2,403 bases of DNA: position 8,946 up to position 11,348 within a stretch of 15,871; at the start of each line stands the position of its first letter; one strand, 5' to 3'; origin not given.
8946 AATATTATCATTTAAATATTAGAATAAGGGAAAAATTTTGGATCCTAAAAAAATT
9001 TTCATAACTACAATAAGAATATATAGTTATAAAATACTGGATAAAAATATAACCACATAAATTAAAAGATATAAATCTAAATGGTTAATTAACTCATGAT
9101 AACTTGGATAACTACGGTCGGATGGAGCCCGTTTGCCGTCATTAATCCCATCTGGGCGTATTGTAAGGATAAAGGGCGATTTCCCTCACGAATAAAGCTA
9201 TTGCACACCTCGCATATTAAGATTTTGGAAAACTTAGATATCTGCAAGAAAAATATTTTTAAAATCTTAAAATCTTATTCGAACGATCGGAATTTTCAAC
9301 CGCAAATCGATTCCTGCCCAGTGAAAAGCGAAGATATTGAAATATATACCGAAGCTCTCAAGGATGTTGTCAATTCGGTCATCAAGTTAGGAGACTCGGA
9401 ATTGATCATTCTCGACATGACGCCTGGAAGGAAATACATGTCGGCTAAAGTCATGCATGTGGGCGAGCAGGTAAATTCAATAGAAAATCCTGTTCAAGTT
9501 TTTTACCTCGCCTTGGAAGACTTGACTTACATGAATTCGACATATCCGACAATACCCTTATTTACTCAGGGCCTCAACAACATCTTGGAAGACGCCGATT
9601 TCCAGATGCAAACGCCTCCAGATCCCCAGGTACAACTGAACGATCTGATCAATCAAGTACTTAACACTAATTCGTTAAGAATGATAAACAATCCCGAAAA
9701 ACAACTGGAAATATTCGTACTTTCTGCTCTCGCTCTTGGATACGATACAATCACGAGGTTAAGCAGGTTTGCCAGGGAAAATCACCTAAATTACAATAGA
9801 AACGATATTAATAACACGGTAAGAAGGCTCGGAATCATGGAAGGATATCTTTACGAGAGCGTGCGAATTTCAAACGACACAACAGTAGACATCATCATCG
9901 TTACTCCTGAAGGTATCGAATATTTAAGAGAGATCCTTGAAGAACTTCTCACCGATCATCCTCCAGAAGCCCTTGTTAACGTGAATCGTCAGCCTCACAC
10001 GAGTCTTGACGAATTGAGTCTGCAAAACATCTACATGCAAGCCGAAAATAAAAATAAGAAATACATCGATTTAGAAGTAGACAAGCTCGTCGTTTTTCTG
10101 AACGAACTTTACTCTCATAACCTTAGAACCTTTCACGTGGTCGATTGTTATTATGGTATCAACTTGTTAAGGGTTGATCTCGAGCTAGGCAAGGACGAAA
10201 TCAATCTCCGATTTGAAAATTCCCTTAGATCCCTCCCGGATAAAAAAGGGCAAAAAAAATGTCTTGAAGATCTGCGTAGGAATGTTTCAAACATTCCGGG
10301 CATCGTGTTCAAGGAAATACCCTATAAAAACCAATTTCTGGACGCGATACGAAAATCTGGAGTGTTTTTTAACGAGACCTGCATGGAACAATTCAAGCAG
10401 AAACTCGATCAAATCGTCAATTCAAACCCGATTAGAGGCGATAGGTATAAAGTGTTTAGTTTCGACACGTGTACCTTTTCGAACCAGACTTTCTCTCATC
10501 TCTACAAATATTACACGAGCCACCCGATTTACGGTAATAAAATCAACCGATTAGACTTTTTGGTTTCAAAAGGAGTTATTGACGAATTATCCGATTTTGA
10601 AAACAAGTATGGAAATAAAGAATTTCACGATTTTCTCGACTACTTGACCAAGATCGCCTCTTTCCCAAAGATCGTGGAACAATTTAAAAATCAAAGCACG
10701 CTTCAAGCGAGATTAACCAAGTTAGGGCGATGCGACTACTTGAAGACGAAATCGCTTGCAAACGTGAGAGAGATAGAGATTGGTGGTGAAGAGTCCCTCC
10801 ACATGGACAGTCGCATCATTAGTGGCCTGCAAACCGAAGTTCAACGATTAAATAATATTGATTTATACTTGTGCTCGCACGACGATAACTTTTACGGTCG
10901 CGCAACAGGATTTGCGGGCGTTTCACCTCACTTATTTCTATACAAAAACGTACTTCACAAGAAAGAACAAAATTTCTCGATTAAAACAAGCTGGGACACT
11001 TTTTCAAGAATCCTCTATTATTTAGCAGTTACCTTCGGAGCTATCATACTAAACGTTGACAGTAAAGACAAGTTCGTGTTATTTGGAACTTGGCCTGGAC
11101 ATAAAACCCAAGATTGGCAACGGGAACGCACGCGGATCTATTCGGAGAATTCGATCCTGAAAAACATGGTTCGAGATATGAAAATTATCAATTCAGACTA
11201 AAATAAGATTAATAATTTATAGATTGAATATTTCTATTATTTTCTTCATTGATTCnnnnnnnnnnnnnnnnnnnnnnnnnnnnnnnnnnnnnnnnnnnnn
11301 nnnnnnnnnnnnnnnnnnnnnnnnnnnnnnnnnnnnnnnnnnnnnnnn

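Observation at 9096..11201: CARF-wHTH-PIN fusion: candidate uncharacterised cOA-activated PIN nuclease or effector-regulator hybrid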

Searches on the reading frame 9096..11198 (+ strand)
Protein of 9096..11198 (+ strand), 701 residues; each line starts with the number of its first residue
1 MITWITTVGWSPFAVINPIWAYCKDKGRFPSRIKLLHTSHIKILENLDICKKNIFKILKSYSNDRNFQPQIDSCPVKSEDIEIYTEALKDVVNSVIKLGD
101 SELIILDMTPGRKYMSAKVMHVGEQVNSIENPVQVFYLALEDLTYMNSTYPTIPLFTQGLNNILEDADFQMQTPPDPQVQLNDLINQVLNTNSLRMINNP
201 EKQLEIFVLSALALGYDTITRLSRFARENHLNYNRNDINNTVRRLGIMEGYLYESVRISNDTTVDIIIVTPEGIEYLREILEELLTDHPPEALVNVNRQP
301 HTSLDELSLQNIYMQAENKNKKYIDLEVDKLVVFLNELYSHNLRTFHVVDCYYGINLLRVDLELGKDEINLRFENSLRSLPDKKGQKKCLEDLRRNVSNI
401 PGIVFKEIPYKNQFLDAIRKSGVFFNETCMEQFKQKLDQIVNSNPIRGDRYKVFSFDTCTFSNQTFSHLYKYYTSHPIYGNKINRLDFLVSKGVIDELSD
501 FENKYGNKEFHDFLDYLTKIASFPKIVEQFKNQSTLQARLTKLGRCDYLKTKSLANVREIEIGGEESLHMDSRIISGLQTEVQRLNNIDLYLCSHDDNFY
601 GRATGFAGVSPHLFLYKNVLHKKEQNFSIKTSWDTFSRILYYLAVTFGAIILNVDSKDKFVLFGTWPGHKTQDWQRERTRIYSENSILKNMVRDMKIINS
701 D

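Call 3: search_protein_families(library=pfam, proteins=[window:9096-11198:+], max_evalue=10)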
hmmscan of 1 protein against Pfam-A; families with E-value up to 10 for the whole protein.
window:9096-11198:+ (701 aa): 1 family
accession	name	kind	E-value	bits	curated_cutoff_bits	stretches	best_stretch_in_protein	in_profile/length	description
PF02375.23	JmjN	-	0.23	11.7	26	1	508-522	8-22/34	jmjN domain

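Call 4: search_protein_families(library=ncbifam, proteins=[window:9096-11198:+], max_evalue=10)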
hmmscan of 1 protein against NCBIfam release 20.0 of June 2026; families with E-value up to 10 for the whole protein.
window:9096-11198:+ (701 aa): 2 families
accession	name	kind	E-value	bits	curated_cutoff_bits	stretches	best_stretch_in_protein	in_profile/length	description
NF040581.1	cas_Crn1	equivalog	0.037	13.7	125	1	5-119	3-114/178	CRISPR-associated ring nuclease Crn1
NF049895.1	ECH_0659_fam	equivalog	5.6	7.4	100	1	182-206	75-99/113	ECH_0659 family protein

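Call 7: find_homologous_proteins(query=window:9096-11198:+, max_evalue=0.001)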
Query window:9096-11198:+ (701 aa): 2 proteins with E <= 0.001 among 8000 candidates.
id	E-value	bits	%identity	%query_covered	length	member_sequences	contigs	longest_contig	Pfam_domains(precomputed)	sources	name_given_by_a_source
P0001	0.0e+0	1599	100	100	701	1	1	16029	-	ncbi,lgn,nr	ncbi:MAG: hypothetical protein JW891_02710 [Candidatus Lokiarchaeota archaeon]|nr:hypothetical prote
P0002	1.1e-215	736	49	100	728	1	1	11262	-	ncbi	-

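Call 8: search_solved_structures(query=window:9096-11198:+, max_evalue=10)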
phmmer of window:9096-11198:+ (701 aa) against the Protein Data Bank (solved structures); distinct sequences matched with E-value up to 10: 0.

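Call 11: find_encoding_contigs(protein=P0002, flank=10000)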
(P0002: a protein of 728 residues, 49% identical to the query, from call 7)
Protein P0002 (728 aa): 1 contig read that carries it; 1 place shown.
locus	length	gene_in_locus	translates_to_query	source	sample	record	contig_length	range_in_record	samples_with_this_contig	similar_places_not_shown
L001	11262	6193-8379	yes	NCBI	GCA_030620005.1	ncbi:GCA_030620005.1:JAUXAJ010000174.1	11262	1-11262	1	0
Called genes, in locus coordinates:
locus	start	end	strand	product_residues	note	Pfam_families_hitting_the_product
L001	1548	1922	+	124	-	-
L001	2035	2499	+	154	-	-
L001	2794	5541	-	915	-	PF09651:Cas_APE2256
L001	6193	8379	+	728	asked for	-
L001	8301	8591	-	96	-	-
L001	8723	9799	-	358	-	PF13655:RVT_N, PF00078:RVT_1, PF00680:RdRP_1 (weak)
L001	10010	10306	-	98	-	-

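Call 23: search_protein_representatives(alignment_id=A1)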
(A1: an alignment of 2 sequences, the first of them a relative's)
Query: 2 sequences, 734 profile positions. Proteins with E-value up to 0.001 (for the whole library): 163; up to 1e-10: 74; up to 1e-30: 15. The best 150 are listed.
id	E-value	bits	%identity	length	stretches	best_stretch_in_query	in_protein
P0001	0.0e+00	1431.8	-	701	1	4-729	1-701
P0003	9.3e-174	596.1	-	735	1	2-728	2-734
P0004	5.4e-107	375.4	-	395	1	331-728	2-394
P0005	6.4e-69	249.6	-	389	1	343-726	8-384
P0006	1.1e-67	245.5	-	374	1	350-708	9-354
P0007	9.2e-58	212.7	-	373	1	345-728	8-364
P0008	3.8e-51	190.8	-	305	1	6-245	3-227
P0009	2.0e-48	181.8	-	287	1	1-275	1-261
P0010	9.5e-47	176.3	-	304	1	1-307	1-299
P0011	1.8e-45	172.0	-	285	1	5-245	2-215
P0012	1.7e-44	168.8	-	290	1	4-265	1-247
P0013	3.2e-42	161.3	-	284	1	4-266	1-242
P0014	4.7e-42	160.7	-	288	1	5-269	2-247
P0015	3.6e-40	154.5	-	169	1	5-177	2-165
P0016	3.6e-40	154.5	-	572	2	5-181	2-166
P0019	3.6e-28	114.8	-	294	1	353-637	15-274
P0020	3.5e-24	101.6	-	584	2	6-173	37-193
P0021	4.8e-24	101.2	-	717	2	3-172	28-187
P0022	5.4e-24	101.0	-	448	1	353-729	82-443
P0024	1.9e-21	92.6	-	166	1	6-174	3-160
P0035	4.7e-17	78.1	-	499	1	303-726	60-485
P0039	5.7e-16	74.5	-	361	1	414-725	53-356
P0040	6.3e-16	74.3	-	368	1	356-727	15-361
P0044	3.1e-15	72.1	-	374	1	419-728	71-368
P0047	5.4e-15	71.3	-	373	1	423-728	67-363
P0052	2.0e-14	69.4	-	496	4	6-235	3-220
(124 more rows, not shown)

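Call 24: search_protein_families(library=pfam, proteins=[P0004, P0005, P0006, P0007, P0022, P0035, P0039, P0040, P0044, P0047], max_evalue=1)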
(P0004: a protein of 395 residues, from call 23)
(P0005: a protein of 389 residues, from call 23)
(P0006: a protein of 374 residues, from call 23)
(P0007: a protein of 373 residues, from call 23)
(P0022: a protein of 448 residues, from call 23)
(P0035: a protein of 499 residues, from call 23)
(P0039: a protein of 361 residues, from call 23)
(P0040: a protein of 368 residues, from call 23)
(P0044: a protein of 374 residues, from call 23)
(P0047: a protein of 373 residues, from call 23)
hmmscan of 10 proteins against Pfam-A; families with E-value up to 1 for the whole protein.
P0004 (395 aa): 0 families

P0005 (389 aa): 2 families
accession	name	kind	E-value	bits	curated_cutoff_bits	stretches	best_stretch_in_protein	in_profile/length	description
PF16289.11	PIN_12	-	0.05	14.4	32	1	189-287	72-172/172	PIN domain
PF22177.2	PBP1_XylR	-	0.085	13.6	27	0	260-298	13-50/98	XylR N-terminal domain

P0006 (374 aa): 1 family
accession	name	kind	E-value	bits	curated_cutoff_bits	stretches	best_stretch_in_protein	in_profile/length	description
PF22734.1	NNH2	-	0.0036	17.4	27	1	246-318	26-104/181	NACHT N-terminal Helical domain 2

P0007 (373 aa): 2 families
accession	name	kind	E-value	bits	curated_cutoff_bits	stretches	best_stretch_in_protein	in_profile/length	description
PF00450.28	Peptidase_S10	-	2.5e-05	24.3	21.9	1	149-281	238-360/420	Serine carboxypeptidase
PF08282.18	Hydrolase_3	-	0.22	11.7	20.9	1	226-279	66-121/255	haloacid dehalogenase-like hydrolase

P0022 (448 aa): 1 family
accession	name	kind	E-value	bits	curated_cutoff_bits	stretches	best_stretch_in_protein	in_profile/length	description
PF16289.11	PIN_12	-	0.017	16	32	1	291-340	125-172/172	PIN domain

P0035 (499 aa): 2 families
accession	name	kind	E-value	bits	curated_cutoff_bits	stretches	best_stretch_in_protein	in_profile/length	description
PF21339.3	VEGFR-1-like_Ig-like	-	0.039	14.1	27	1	394-426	26-58/83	Vascular endothelial growth factor receptor 1-like, Ig-like domain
PF22560.2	GMT-wHTH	-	0.063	14.2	27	1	5-77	15-81/82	GMT-like wHTH domain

P0039 (361 aa): 0 families

P0040 (368 aa): 1 family
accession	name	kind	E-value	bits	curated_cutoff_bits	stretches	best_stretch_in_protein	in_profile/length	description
PF16289.11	PIN_12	-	0.47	11.3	32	1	217-266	122-172/172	PIN domain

P0044 (374 aa): 1 family
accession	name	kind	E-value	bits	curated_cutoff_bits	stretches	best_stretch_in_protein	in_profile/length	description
PF16289.11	PIN_12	-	0.0076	17.1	32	1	241-269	144-172/172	PIN domain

P0047 (373 aa): 3 families
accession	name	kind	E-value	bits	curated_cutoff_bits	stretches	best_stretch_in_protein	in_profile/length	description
PF13638.12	PIN_4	-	0.014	16.1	21.9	1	142-268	13-121/132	PIN domain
PF14190.11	DUF4313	-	0.031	14.6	27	1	54-116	31-97/104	Domain of unknown function (DUF4313)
PF05464.17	Phi-29_GP4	-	0.16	12.5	27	1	163-223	37-94/126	Phi-29-like late genes activator (early protein GP4)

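Call 44: find_encoding_contigs(protein=P0004, flank=8000, max_places=4)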
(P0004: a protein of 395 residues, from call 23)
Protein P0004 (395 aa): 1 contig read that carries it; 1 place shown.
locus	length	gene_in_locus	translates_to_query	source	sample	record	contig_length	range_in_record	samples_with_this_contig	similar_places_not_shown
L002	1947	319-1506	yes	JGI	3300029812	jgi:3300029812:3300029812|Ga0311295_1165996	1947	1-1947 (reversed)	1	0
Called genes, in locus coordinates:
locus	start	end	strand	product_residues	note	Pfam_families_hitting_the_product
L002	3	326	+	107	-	?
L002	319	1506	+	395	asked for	-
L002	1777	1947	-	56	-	?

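Call 45: find_encoding_contigs(protein=P0003, flank=8000, max_places=4)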
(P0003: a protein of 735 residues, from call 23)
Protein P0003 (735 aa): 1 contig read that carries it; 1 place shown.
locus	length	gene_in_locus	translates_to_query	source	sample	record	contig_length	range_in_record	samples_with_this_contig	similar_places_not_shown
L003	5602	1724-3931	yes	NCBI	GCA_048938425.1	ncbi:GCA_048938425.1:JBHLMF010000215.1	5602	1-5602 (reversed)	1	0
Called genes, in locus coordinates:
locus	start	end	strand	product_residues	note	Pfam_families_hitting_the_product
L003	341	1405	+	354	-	PF10040:CRISPR_Cas6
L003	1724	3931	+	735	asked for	-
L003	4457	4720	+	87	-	PF09827:CRISPR_Cas2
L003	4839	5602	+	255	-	PF01867:Cas_Cas1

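Call 47: find_encoding_contigs(protein=P0005, flank=8000, max_places=4)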
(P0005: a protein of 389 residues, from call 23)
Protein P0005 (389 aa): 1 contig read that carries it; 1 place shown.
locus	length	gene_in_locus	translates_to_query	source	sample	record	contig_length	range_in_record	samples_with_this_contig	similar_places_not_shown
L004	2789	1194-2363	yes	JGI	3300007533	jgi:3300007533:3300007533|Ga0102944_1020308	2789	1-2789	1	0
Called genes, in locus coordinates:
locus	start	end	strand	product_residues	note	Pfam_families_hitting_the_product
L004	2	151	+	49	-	?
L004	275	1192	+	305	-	-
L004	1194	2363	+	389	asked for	-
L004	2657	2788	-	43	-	?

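Call 48: find_encoding_contigs(protein=P0006, flank=8000, max_places=4)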
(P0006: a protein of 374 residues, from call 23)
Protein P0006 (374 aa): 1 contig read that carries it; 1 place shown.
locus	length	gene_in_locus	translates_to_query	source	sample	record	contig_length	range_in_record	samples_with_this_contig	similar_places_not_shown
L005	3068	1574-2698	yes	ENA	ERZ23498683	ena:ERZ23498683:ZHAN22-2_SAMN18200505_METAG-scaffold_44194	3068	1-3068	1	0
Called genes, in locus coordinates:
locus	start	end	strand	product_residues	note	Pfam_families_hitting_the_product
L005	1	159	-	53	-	?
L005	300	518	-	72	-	-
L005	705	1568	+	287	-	-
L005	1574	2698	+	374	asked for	-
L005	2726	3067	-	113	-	?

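Call 51: find_encoding_contigs(protein=P0007, flank=8000, max_places=4)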
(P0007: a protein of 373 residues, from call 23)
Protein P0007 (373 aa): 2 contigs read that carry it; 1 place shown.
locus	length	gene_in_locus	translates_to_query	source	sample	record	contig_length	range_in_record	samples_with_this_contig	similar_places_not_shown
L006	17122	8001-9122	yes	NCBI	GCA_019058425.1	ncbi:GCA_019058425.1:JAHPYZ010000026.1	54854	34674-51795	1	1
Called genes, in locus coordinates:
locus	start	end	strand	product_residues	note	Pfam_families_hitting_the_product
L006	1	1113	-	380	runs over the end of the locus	-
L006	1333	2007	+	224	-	-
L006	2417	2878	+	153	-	-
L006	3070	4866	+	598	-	-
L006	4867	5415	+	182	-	-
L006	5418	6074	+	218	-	-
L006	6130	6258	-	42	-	-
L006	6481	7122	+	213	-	PF12802:MarR_2 (faint)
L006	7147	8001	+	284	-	-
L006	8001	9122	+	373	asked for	PF00450:Peptidase_S10 (faint)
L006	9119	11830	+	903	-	PF00270:DEAD (faint), PF13086:AAA_11, PF13245:AAA_19 (weak), PF13604:AAA_30 (faint), PF01443:Viral_helicase1 (faint), PF13086:AAA_11, PF13087:AAA_12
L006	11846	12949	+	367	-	-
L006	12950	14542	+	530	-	PF11495:TrmB_EBD_N (weak), PF13091:PLDc_2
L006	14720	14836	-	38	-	-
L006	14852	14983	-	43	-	-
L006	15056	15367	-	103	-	-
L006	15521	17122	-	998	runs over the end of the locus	-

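Call 54: search_protein_families(library=ncbifam, proteins=[L006:1333-2004:+, L006:2417-2875:+, L006:3070-4863:+, L006:4867-5412:+, L006:5418-6071:+, L006:6481-7119:+, L006:7147-7998:+, L006:9119-11827:+, L006:11846-12946:+, L006:12950-14539:+], max_evalue=0.01)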
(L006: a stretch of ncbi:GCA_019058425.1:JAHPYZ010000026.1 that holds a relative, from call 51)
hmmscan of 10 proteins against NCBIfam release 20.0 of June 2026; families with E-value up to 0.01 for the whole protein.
L006:1333-2004:+ (224 aa): 0 families

L006:2417-2875:+ (153 aa): 2 families
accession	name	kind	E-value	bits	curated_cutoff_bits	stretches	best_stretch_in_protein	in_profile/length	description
NF012224.1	blaSFH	exception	0.0051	16.2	550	1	30-134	107-206/250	SFH family subclass B2 metallo-beta-lactamase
NF047935.1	antiphage_GapS6a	subfamily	0.0076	16.5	90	0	90-151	23-84/104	GapS6a family protein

L006:3070-4863:+ (598 aa): 0 families

L006:4867-5412:+ (182 aa): 0 families

L006:5418-6071:+ (218 aa): 0 families

L006:6481-7119:+ (213 aa): 5 families
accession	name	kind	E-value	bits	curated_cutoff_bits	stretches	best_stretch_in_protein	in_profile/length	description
TIGR01884.1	cas_HTH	subfamily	5.5e-08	32.4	60.2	1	23-198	21-195/202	CRISPR-associated CARF protein Csa3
TIGR02221.1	cas_TM1812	equivalog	3e-06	27.4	76.25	1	11-127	58-169/218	TIGR02221 family CRISPR-associated protein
TIGR02672.2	cas_csm6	equivalog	9.5e-05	21.6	150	1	20-111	26-122/433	type III-A CRISPR-associated CARF protein Csm6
NF002926.0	PRK03573.1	equivalog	0.00035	20.5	120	1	149-197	35-85/144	transcriptional regulator SlyA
TIGR03642.1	cas_csx14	hypoth_equivalog_domain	0.0039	17.5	90.35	1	20-115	17-114/124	CRISPR-associated protein Csx14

L006:7147-7998:+ (284 aa): 3 families
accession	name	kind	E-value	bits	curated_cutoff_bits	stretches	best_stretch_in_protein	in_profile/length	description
TIGR03642.1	cas_csx14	hypoth_equivalog_domain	4.1e-06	27.1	90.35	1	14-122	5-112/124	CRISPR-associated protein Csx14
TIGR02337.1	HpaR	equivalog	0.0013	18.6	121.2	1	210-278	38-105/130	homoprotocatechuate degradation operon regulator HpaR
TIGR02710.1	TIGR02710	equivalog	0.0092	14.9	83.9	0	53-129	26-100/384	TIGR02710 family CRISPR-associated CARF protein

L006:9119-11827:+ (903 aa): 5 families
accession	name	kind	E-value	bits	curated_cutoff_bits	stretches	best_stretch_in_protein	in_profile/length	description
TIGR00376.1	TIGR00376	hypoth_equivalog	1.5e-52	178.9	348.9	3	688-896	425-630/639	IGHMBP2 family helicase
NF040671.1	PLuB_AAA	exception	7.1e-36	123.1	999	2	240-451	818-1010/1256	PLuB system helicase-like protein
NF058533.1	antiphage_ProA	equivalog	5.3e-11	40.7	1500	2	744-873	1426-1559/1903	anti-phage protein ProA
TIGR01448.2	helicase_RecD2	equivalog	2.9e-07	29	500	1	236-290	315-368/713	SF1B family DNA helicase RecD2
TIGR01447.1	recD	equivalog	6.6e-06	25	310.15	1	157-281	94-191/597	exodeoxyribonuclease V subunit alpha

L006:11846-12946:+ (367 aa): 0 families

L006:12950-14539:+ (530 aa): 6 families
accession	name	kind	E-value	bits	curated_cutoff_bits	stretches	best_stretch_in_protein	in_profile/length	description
NF038319.1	DISARM_DrmC_I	equivalog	4.1e-08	33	133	1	62-155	98-192/236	DISARM system phospholipase D-like protein DrmC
NF010490.0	PRK13912.1-1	equivalog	7.5e-07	29.4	211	1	55-112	26-84/159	nuclease NucT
NF010493.0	PRK13912.1-4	equivalog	0.00013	22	351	1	62-112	31-81/171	nuclease NucT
NF010492.0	PRK13912.1-3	equivalog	0.00013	21.5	297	1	57-112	33-88/178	nuclease NucT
NF041068.1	DpdK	equivalog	0.003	17.2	100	0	257-331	45-126/167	phospholipase D-like domain-containing protein DpdK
NF010491.0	PRK13912.1-2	equivalog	0.0053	16.6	225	0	60-113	38-91/180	nuclease NucT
